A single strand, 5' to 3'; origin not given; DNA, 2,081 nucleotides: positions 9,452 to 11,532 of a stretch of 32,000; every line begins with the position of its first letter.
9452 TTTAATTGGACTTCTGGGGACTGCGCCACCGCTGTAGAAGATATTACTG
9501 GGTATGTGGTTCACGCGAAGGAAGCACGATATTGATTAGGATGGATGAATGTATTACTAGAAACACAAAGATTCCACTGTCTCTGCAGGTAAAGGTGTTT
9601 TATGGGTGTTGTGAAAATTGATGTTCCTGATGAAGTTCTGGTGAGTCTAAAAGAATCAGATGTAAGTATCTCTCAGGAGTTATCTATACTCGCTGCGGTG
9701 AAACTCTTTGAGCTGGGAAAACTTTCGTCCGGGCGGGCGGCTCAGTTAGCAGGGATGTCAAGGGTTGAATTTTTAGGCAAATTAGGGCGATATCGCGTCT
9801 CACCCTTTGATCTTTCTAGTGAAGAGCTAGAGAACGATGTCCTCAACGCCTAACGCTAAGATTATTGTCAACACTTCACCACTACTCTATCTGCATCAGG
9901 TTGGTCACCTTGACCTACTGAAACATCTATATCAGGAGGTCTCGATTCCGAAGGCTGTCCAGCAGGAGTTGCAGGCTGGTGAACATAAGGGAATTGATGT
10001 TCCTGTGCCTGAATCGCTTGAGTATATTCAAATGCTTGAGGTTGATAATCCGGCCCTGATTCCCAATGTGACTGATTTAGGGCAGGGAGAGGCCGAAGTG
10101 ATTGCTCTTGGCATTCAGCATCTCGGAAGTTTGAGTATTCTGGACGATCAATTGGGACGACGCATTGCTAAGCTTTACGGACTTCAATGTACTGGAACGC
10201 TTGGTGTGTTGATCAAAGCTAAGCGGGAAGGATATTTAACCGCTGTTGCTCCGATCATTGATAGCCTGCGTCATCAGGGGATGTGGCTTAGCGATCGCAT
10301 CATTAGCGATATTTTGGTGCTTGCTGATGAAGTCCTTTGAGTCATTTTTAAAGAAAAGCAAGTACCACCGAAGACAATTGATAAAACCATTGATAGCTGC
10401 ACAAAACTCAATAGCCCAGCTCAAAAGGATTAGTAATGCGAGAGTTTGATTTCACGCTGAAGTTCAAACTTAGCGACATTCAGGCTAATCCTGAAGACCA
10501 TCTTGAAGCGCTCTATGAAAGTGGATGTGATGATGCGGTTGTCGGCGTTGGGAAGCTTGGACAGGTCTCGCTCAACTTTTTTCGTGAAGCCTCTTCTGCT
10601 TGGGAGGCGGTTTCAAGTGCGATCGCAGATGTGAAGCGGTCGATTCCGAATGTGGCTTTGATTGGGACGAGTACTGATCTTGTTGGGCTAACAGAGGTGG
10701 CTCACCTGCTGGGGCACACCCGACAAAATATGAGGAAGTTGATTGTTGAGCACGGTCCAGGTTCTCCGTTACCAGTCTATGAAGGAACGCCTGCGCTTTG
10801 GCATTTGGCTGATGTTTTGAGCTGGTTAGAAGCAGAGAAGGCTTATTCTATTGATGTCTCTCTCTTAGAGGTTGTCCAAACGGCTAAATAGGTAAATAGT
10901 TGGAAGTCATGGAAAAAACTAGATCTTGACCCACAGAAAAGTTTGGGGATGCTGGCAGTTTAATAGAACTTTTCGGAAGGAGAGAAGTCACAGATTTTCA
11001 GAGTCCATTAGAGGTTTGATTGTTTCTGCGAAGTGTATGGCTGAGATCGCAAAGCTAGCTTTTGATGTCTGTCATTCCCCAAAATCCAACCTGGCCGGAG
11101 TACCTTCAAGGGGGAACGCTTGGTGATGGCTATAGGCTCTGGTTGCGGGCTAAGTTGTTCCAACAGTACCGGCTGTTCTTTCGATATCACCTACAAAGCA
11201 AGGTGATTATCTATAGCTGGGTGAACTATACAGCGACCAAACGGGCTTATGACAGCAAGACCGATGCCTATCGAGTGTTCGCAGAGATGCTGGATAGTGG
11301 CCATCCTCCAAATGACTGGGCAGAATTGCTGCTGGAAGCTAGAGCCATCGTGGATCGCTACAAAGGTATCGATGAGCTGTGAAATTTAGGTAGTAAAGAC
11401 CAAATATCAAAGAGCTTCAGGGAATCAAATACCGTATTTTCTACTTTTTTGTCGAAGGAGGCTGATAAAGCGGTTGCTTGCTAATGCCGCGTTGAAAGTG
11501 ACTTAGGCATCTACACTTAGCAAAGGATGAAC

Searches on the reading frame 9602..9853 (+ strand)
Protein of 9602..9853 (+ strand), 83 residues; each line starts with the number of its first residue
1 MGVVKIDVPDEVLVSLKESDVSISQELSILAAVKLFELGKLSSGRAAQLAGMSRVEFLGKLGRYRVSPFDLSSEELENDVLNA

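Call 4: search_protein_families(library=pfam, proteins=[window:9602-9853:+], max_evalue=1)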
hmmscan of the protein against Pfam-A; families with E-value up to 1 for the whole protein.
window:9602-9853:+ (83 aa): 1 family
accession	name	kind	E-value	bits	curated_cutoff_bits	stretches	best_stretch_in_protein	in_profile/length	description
PF03683.19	UPF0175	-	1.3e-25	89.3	27.9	1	8-80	1-73/75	Uncharacterised protein family (UPF0175)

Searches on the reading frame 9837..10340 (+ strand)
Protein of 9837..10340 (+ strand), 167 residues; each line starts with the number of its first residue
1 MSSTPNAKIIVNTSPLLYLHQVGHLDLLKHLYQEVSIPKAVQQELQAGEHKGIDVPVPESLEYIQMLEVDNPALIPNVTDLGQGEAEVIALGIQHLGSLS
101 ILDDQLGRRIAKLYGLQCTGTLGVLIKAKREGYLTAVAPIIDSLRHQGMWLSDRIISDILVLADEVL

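Call 4: search_protein_families(library=pfam, proteins=[window:9837-10340:+], max_evalue=1)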
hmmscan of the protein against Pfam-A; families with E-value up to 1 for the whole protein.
window:9837-10340:+ (167 aa): 2 families
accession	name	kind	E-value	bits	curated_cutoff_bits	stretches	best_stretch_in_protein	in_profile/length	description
PF11848.13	DUF3368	-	5.3e-15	55.5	27.3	1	118-163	1-46/46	Domain of unknown function (DUF3368)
PF20698.3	PIN-TPR-GreABC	-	0.0021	18.8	27.8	1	12-51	3-42/138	PIN domain associated with the TPR-GreAB-C-PIN system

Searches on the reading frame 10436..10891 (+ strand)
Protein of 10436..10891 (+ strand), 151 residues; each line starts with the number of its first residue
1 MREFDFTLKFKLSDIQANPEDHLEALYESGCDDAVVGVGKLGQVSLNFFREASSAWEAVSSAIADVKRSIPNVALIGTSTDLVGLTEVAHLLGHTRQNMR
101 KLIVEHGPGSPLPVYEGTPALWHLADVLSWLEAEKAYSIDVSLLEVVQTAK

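Call 4: search_protein_families(library=pfam, proteins=[window:10436-10891:+], max_evalue=1)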
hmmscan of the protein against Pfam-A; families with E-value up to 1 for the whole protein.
window:10436-10891:+ (151 aa): 1 family
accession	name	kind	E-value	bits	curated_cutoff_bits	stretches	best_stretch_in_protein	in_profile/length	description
PF02273.21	Acyl_transf_2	-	0.033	13.9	20.3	1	53-103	178-229/294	Acyl transferase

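Call 5: search_protein_families(library=padloc, proteins=[window:10436-10891:+], max_evalue=1)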
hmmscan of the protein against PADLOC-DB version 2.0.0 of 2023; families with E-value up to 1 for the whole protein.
window:10436-10891:+ (151 aa): 1 family
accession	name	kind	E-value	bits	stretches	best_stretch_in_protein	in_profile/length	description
PDLC04388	PDC-M06B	-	3.2e-59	197.8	1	1-150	1-149/174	-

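Call 6: search_protein_families(library=ncbifam, proteins=[window:10436-10891:+], max_evalue=1)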
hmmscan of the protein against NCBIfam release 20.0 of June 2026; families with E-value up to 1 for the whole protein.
window:10436-10891:+ (151 aa): 1 family
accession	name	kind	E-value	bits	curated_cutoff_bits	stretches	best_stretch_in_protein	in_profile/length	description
NF052253.1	transferase_LuxD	equivalog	0.065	12.6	420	1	53-102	177-227/293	fatty acid reductase transferase subunit LuxD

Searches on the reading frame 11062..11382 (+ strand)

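Call 4: search_protein_families(library=pfam, proteins=[window:11062-11382:+], max_evalue=1)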
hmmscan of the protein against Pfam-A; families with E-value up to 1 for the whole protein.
window:11062-11382:+ (106 aa): 2 families
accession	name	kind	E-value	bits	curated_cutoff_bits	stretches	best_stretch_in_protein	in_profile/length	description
PF11663.14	Toxin_YhaV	-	6.5e-38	130.3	35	1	2-93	46-137/138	Toxin with endonuclease activity, of toxin-antitoxin system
PF13041.12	PPR_2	-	0.088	13.4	30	1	68-85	21-38/50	PPR repeat family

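Call 5: search_protein_families(library=padloc, proteins=[window:11062-11382:+], max_evalue=1)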
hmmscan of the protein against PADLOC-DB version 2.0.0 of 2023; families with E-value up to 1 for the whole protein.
window:11062-11382:+ (106 aa): 0 families

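Call 6: search_protein_families(library=ncbifam, proteins=[window:11062-11382:+], max_evalue=1)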
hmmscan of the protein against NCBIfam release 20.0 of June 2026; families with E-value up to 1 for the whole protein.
window:11062-11382:+ (106 aa): 1 family
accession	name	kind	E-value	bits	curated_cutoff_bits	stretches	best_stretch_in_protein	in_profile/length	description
TIGR00756.2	PPR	repeat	0.061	13.5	20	1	68-84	18-34/35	pentatricopeptide repeat protein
